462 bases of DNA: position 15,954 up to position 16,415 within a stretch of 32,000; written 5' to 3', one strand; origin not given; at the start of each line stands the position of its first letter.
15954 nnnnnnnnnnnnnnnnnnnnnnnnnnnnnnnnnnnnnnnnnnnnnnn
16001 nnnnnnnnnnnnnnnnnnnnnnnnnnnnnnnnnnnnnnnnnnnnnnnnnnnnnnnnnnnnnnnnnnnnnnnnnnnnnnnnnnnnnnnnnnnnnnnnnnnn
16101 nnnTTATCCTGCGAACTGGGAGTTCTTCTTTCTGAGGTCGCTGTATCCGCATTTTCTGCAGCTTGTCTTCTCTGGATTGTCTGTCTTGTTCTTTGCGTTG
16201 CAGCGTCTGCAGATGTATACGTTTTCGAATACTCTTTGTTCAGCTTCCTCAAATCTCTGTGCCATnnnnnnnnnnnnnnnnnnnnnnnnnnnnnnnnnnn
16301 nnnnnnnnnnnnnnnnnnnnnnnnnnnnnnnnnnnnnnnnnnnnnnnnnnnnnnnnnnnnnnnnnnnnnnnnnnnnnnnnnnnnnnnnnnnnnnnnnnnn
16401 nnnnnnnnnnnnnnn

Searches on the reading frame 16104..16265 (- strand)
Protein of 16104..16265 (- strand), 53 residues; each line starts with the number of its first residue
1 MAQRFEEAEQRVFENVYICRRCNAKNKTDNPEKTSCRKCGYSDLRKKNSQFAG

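Call 39: search_protein_families(library=pfam, proteins=[window:16104-16265:-], max_evalue=0.001)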
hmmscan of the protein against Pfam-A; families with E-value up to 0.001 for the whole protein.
window:16104-16265:- (53 aa): 1 family
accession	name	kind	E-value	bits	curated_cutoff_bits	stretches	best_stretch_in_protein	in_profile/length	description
PF03604.18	Zn_ribbon_RPAB4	-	0.00059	19.9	24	1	17-41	1-25/32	DNA directed RNA polymerase, 7 kDa subunit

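Call 98: search_protein_families(library=ncbifam, proteins=[window:16104-16265:-], max_evalue=0.01)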
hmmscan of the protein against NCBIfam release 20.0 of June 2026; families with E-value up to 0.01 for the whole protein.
window:16104-16265:- (53 aa): 1 family
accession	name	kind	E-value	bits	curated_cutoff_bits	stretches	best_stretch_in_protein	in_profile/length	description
NF003161.0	PRK04136.1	equivalog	9.7e-16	57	54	1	3-50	2-45/49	50S ribosomal protein L40e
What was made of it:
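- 16104..16265 (-): Flank: ribosomal protein L40e (53 aa), the constant downstream neighbour. It is not a precursor peptide. NCBIfam NF003161 scores 57 bits against a cut-off of 54 (call 98).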
